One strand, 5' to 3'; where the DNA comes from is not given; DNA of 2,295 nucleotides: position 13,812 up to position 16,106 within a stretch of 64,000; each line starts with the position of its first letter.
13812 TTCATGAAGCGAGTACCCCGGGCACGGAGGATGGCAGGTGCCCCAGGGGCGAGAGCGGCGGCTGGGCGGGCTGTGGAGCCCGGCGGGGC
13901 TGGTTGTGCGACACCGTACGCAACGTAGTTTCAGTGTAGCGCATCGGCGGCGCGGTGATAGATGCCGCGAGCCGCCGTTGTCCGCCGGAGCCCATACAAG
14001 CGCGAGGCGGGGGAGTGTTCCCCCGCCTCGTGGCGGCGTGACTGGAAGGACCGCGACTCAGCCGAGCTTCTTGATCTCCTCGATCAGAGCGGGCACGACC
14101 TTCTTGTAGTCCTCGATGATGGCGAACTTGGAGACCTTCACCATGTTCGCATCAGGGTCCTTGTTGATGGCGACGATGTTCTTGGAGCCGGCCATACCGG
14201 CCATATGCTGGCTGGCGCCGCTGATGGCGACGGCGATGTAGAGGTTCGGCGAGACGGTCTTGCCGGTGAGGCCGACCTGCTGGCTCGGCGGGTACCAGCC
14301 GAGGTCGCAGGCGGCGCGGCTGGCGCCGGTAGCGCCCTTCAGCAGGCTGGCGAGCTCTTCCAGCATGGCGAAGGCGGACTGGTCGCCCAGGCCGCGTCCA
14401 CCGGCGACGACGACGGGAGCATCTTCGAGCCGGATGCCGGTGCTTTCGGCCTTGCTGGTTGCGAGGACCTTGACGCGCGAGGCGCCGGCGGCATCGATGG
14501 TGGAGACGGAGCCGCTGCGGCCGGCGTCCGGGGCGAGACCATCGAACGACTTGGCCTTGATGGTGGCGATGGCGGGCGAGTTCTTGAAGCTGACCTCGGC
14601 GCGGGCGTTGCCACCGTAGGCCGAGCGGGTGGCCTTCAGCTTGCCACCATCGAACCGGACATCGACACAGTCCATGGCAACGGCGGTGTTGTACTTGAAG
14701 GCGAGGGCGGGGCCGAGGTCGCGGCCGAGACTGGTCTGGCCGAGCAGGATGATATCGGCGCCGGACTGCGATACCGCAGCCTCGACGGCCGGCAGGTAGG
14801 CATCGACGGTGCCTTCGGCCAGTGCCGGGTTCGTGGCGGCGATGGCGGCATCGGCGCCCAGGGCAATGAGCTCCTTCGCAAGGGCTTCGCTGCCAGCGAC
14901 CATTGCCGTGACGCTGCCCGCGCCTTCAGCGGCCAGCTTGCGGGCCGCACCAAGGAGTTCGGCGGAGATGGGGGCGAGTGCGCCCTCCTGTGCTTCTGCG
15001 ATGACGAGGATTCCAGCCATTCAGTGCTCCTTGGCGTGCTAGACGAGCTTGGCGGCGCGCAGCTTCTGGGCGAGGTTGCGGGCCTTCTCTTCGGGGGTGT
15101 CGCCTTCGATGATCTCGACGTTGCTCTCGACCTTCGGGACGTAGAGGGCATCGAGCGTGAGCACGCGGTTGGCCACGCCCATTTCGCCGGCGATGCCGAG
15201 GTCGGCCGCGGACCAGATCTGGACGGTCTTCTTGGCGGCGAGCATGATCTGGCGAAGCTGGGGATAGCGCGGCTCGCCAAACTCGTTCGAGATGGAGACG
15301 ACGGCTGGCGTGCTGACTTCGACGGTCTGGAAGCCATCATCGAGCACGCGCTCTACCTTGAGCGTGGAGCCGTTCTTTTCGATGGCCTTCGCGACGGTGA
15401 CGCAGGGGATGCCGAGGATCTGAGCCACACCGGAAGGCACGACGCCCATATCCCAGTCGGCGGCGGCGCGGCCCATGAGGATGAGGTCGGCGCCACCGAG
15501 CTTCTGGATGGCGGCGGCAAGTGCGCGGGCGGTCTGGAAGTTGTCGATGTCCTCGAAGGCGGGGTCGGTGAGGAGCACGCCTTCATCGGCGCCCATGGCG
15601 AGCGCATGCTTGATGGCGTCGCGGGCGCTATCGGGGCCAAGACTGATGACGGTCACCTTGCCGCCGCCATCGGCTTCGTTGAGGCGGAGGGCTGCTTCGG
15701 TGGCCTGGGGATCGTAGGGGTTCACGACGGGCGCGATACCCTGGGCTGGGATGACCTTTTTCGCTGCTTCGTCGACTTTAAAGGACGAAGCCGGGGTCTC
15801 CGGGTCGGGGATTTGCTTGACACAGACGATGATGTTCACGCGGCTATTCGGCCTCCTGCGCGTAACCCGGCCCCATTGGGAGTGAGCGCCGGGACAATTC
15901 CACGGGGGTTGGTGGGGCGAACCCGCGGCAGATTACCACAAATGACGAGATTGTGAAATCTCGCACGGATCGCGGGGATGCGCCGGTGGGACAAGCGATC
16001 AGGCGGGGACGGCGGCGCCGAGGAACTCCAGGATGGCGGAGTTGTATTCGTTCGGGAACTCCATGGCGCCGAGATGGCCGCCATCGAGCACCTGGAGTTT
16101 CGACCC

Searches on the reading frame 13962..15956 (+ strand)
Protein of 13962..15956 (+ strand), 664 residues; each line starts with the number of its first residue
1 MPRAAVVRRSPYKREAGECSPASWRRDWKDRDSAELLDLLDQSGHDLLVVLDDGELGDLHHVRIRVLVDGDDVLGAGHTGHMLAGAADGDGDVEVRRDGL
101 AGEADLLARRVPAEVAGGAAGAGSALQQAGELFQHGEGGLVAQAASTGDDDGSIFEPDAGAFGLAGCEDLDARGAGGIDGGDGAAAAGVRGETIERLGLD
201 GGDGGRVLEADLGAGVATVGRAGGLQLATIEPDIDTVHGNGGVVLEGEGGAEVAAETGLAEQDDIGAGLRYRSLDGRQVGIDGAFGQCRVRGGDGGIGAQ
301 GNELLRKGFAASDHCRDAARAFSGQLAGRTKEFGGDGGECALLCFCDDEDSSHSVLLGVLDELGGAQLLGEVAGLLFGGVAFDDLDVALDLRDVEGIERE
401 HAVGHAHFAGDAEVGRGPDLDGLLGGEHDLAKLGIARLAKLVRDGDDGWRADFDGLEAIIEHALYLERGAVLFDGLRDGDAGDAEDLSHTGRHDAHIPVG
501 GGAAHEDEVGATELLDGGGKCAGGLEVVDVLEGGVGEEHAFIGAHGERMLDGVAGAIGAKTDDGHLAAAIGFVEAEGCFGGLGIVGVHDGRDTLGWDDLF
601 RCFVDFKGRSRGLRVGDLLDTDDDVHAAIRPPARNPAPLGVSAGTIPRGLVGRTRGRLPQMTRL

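Call 82: find_encoding_contigs(protein=window:13962-15956:+, flank=10000, max_places=1)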
Protein window:13962-15956:+ (664 aa): no gene with exactly this product is on record in the collection.
